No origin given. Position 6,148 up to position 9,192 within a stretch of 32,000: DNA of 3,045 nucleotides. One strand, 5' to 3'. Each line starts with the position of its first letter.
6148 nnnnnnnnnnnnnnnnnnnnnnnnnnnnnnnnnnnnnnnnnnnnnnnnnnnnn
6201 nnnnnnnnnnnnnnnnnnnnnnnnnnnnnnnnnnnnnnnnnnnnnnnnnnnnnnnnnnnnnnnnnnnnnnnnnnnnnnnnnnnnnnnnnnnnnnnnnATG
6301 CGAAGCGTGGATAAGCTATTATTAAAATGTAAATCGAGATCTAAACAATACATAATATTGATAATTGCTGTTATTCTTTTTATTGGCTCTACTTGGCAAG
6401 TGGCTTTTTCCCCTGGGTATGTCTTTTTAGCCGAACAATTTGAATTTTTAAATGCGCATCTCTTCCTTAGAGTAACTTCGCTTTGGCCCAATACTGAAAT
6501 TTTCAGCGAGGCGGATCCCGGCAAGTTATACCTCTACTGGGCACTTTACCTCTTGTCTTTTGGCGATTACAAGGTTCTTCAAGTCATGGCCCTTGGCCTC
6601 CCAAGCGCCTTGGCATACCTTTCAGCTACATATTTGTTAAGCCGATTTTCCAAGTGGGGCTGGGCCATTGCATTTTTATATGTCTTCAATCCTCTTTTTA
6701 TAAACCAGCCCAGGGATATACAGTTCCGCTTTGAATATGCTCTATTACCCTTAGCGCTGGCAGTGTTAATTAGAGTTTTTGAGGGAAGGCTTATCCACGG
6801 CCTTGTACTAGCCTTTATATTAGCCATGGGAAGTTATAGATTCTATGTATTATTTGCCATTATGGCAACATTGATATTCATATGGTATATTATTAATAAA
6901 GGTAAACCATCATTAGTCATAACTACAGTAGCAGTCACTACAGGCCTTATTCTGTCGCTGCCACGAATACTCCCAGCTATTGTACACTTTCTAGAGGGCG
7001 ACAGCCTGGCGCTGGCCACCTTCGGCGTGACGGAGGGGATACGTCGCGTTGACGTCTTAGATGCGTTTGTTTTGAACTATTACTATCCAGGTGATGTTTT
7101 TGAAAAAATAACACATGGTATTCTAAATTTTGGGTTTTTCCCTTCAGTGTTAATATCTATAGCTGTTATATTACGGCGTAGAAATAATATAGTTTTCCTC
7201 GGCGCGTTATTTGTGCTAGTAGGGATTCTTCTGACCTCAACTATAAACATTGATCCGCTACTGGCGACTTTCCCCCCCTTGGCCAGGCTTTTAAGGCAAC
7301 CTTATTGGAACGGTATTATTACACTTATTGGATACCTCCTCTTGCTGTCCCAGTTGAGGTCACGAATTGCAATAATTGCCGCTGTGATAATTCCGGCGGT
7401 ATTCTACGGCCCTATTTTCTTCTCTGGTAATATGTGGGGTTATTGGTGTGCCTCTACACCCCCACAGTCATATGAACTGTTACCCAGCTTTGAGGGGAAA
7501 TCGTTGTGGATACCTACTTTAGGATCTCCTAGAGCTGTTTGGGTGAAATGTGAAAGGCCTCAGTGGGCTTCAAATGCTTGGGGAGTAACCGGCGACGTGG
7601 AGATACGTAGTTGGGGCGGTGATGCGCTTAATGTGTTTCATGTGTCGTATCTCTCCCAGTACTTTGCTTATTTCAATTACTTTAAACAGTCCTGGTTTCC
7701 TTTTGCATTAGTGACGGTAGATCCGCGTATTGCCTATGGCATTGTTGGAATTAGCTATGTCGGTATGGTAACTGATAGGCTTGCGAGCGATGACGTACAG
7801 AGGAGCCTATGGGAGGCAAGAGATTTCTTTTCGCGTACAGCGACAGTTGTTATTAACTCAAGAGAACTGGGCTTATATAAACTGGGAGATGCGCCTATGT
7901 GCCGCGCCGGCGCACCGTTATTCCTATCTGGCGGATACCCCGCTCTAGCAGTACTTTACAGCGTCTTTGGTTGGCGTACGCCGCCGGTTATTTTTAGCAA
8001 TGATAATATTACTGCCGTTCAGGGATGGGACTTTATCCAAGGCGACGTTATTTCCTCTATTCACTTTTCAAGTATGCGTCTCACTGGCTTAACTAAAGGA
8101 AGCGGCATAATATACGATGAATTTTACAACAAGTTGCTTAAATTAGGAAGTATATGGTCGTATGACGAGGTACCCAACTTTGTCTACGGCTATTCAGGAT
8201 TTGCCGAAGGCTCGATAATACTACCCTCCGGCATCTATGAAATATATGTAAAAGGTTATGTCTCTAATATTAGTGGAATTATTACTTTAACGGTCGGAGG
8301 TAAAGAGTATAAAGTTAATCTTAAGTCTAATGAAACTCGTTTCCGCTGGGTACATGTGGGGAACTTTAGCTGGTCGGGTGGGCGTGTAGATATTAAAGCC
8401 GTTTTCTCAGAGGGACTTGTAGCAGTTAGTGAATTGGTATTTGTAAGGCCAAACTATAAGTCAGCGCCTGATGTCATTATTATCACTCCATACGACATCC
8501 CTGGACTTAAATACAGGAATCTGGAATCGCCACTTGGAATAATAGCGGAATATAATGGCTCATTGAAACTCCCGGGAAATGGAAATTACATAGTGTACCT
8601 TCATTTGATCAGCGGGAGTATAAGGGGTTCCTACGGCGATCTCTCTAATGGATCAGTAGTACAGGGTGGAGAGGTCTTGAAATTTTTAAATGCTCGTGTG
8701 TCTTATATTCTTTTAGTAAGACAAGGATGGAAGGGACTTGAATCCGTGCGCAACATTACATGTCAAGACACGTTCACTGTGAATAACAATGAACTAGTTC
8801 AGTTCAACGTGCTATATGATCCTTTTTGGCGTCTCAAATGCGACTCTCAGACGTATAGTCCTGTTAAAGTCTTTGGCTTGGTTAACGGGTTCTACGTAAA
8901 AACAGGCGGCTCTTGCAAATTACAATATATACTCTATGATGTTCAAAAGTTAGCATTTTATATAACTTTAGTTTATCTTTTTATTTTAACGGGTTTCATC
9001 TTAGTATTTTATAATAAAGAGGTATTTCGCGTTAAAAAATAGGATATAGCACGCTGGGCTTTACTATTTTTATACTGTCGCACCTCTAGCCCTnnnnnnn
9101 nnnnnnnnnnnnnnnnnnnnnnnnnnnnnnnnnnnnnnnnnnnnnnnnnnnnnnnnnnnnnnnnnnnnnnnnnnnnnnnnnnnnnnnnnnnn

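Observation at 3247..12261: AT-rich glycosylation island sits next to GC-rich paralogues of two of its genes, one of which has decayed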

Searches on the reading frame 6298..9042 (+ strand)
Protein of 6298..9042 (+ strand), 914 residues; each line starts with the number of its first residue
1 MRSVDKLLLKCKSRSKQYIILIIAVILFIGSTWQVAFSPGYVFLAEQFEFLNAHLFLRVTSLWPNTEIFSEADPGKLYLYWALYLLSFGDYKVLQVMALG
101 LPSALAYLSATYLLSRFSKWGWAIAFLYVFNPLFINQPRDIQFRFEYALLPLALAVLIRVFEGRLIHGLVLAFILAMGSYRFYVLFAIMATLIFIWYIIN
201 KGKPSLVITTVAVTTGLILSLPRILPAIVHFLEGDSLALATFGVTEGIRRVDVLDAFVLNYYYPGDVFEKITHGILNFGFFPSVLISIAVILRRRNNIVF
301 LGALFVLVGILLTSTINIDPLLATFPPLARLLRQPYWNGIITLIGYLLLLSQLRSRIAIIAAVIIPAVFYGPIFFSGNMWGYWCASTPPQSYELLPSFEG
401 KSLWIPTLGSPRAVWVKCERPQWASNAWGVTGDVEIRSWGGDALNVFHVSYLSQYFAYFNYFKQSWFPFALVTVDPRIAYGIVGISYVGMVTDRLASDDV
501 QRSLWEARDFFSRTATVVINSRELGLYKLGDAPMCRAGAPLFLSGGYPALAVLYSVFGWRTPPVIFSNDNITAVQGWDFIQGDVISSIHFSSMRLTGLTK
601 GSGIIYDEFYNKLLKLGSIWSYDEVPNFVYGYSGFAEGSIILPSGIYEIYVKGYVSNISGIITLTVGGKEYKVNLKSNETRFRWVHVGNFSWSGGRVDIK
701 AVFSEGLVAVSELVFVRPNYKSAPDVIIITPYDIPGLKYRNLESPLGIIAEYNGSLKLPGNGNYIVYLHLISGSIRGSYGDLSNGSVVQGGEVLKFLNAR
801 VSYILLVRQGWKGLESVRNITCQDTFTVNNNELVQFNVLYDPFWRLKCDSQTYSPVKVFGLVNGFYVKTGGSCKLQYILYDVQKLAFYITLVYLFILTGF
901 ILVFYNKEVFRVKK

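Call 6: search_protein_families(library=pfam, proteins=[window:6298-9042:+], max_evalue=0.01)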
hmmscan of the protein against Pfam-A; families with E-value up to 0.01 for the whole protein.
window:6298-9042:+ (914 aa): 0 families

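Call 7: search_protein_families(library=ncbifam, proteins=[window:6298-9042:+], max_evalue=0.01)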
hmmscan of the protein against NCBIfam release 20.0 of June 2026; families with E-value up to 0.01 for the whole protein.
window:6298-9042:+ (914 aa): 0 families

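Call 10: find_encoding_contigs(protein=window:6298-9042:+, flank=10000, max_places=6)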
Protein window:6298-9042:+ (914 aa): 2 contigs read that carry it; 2 places shown.
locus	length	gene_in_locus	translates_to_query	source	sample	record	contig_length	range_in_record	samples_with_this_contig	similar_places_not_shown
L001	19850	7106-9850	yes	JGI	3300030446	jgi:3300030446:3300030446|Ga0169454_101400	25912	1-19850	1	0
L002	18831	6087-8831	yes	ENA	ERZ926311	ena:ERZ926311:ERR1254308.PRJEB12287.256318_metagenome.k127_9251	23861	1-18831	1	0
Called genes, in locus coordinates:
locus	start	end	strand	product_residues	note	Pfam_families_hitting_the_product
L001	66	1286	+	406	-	-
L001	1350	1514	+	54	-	-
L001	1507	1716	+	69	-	-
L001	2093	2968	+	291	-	PF00535:Glycos_transf_2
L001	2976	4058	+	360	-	PF13439:Glyco_transf_4, PF13579:Glyco_trans_4_4, PF20706:GT4-conflict, PF00534:Glycos_transf_1, PF13692:Glyco_trans_1_4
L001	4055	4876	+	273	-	PF00535:Glycos_transf_2, PF10111:Glyco_tranf_2_2, PF13641:Glyco_tranf_2_3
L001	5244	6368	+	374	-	PF13439:Glyco_transf_4, PF13579:Glyco_trans_4_4, PF00534:Glycos_transf_1, PF13692:Glyco_trans_1_4, PF26337:Gtf3_C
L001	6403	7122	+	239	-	PF02475:TRM5-TYW2_MTfase, PF05050:Methyltransf_21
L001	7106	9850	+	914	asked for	-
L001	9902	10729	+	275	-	PF00535:Glycos_transf_2, PF10111:Glyco_tranf_2_2 (faint)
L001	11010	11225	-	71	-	-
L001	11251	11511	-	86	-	-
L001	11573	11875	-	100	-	-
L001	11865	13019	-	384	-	-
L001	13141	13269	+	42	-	-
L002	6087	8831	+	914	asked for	-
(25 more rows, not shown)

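Call 11: find_homologous_proteins(query=window:6298-9042:+, max_evalue=0.001)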
Query window:6298-9042:+ (914 aa): 5 proteins with E <= 0.001 among 8000 candidates.
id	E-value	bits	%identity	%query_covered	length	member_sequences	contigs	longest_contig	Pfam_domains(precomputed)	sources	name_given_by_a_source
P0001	0.0e+0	2054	100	100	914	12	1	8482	-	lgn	-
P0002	0.0e+0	1108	56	96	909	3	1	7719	-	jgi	jgi:hypothetical protein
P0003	1.0e-258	879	58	76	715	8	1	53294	-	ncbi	ncbi:MAG: hypothetical protein QXO48_00040 [Desulfurococcaceae archaeon]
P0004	1.8e-235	802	59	66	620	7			-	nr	nr:hypothetical protein [Pyrobaculum sp.]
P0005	1.2e-164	568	39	98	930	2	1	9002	-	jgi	-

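Call 15: find_encoding_contigs(protein=P0003, flank=10000, max_places=6)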
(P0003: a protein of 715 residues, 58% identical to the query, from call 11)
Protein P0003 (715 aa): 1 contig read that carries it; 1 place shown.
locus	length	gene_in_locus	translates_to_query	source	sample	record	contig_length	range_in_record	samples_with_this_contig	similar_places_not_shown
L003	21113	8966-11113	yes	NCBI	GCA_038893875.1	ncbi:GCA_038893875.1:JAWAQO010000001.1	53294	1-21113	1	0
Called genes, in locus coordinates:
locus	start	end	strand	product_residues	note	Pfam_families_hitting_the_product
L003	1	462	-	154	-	?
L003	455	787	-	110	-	-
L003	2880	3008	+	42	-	-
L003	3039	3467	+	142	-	PF00534:Glycos_transf_1, PF13692:Glyco_trans_1_4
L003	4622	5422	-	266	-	-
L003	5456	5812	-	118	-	-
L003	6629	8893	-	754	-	-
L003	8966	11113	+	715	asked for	-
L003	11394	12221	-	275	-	PF00535:Glycos_transf_2, PF10111:Glyco_tranf_2_2 (faint)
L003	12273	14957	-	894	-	-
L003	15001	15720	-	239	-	PF02475:TRM5-TYW2_MTfase, PF05050:Methyltransf_21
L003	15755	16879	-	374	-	PF13439:Glyco_transf_4, PF13579:Glyco_trans_4_4, PF00534:Glycos_transf_1, PF13692:Glyco_trans_1_4, PF26337:Gtf3_C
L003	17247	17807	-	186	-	-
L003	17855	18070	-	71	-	PF13641:Glyco_tranf_2_3, PF00535:Glycos_transf_2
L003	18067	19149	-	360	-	PF13439:Glyco_transf_4, PF13579:Glyco_trans_4_4, PF20706:GT4-conflict, PF00534:Glycos_transf_1, PF13692:Glyco_trans_1_4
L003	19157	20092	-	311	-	PF00535:Glycos_transf_2, PF13641:Glyco_tranf_2_3 (weak)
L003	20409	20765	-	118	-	-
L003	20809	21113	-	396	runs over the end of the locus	PF00535:Glycos_transf_2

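Call 16: find_encoding_contigs(protein=P0004, flank=10000, max_places=6)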
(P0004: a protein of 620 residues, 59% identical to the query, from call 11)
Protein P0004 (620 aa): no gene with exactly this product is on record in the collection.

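Call 19: find_encoding_contigs(protein=P0002, flank=10000, max_places=6)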
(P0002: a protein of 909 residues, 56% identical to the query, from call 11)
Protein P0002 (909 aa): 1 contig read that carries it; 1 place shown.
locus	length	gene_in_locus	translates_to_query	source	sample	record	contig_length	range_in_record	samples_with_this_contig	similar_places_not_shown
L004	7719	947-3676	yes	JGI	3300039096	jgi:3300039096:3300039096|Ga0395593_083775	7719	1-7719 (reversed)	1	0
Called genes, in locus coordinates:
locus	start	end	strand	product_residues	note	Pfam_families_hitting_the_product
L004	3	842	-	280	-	?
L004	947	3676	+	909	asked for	-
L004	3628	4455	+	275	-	PF00535:Glycos_transf_2, PF10111:Glyco_tranf_2_2 (faint), PF13641:Glyco_tranf_2_3 (weak)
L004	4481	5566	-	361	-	PF13439:Glyco_transf_4, PF13579:Glyco_trans_4_4, PF20706:GT4-conflict, PF00534:Glycos_transf_1, PF13692:Glyco_trans_1_4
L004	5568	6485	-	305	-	PF00535:Glycos_transf_2, PF10111:Glyco_tranf_2_2, PF13641:Glyco_tranf_2_3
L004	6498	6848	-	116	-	-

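Call 20: find_encoding_contigs(protein=P0005, flank=10000, max_places=6)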
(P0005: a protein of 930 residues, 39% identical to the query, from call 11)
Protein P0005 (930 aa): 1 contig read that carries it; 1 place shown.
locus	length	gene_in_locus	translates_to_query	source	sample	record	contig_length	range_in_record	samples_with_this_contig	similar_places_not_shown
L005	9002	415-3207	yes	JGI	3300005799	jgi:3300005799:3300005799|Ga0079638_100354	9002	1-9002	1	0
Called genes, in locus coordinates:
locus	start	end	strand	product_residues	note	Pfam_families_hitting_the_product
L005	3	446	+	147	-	?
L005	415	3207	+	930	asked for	-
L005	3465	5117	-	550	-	-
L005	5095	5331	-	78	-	-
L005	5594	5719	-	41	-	-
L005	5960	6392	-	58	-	-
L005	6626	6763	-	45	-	-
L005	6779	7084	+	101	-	-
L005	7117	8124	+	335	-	PF25199:nSTAND_NTPase5 (weak), PF01637:ATPase_2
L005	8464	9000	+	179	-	?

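Call 27: find_related_loci(query=A1, collection=genome_contigs, flank=10000)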
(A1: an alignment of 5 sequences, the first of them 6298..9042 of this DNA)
Query A1 (914 aa) in genome_contigs; peptide patterns used: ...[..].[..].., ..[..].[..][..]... (x = any residue, [..] = any of these).
170 stretches matched a pattern, but none encodes a relative of the query by tblastn (E <= 1e-3).

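Call 29: find_related_loci(query=A1, collection=metagenome_contigs, flank=10000)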
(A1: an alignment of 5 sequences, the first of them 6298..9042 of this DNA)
Query A1 (914 aa) in metagenome_contigs; peptide patterns used: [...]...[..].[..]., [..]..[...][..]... (x = any residue, [..] = any of these).
600 stretches matched a pattern (row limit reached: there are more); 2 encode a relative of the query (tblastn E <= 1e-3); 2 distinct loci.
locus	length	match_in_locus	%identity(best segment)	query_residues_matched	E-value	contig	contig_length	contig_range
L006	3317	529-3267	72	1-912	0e+0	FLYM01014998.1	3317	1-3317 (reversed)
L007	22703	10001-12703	56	11-912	0e+0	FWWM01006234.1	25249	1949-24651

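Call 43: predict_structure(alignment_id=A1)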
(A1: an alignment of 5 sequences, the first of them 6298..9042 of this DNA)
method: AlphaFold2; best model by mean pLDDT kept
length: 914 residues; sequences in the alignment: 5
mean_pLDDT: 47.5   pTM: 0.30
mean pLDDT of the five models: 47.5, 45.8, 45.5, 42.4, 42.1
residues with pLDDT >= 90: 0; 70-90: 130; 50-70: 274; < 50: 510
segments of 3 or more residues with pLDDT < 50: 1-8, 15-17, 27-77, 135-139, 215-285, 310-340, 355-501, 514-580, 593-626, 719-723, 740-748, 812-823, 836-844, 856-863, 877-891, 902-914
pLDDT, mean of each block of 10 residues (from residue 1): 46 51 50 34 33 33 28 41 53 55 63 58 56 47 63 73 65 59 62 64 57 49 37 26 22 24 25 29 48 58 55 38 37 39 54 51 38 23 25 29 23 32 32 29 22 22 21 21 29 42 49 44 41 23 21 22 23 29 64 38 42 44 44 69 82 69 85 71 72 84 72 69 51 50 46 69 71 82 75 80 63 45 60 48 63 51 56 60 42 49 40 32
secondary structure, 60 per line:
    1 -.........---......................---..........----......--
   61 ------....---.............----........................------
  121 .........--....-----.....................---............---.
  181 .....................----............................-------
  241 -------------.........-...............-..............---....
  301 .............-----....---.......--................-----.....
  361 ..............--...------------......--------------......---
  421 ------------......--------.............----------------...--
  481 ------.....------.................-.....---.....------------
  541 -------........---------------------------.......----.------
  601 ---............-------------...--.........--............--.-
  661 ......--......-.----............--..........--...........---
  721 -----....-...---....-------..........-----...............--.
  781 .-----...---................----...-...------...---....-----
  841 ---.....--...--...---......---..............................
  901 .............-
elements in order (helices of 4 or more, strands of 3 or more residues): H2-10 H14-35 H39-48 H53-58 H67-70 H74-86 H91-114 H121-129 H132-135 H141-161 H165-176 H180-201 H206-233 H254-262 H264-278 H280-293 H297-313 H319-322 H326-332 H335-350 H356-374 H392-397 E412-417 E433-438 H447-459 E487-491 H498-514 E516-520 E524-528 H548-555 E583-589 H604-615 E629-631 E634-642 E645-656 E661-666 E669-674 E681-692 E695-704 E707-717 E726-729 E737-740 E748-757 E763-777 E787-789 E793-808 E817-819 E826-828 E832-835 E844-848 E851-853 E856-858 E862-867 E871-877 H878-913

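Call 46: search_solved_structures(query=A1, max_evalue=10)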
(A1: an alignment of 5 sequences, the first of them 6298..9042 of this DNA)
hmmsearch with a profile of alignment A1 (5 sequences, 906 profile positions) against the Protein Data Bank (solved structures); distinct sequences matched with E-value up to 10: 0.

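Call 67: search_protein_families(library=pfam, proteins=[L003:6629-8893:-], max_evalue=0.01)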
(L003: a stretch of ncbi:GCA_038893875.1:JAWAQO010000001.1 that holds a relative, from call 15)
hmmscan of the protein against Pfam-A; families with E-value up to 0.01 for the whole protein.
L003:6629-8893:- (754 aa): 0 families

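Call 69: search_protein_families(library=pfam, proteins=[window:6298-9042:+, L007:10004-12742:+, P0002, P0005], max_evalue=10)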
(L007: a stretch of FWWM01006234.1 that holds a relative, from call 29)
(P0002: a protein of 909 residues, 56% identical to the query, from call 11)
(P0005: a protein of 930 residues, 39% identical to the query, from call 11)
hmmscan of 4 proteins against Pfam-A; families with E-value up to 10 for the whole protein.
window:6298-9042:+ (914 aa): 0 families

L007:10004-12742:+ (912 aa): 0 families

P0002 (909 aa): 0 families

P0005 (930 aa): 1 family
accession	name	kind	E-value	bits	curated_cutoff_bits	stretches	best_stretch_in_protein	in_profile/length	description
PF11125.13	Phage_MS2_lysis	-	0.98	9.9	25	1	181-219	13-49/54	Bacteriophage MS2, lysis protein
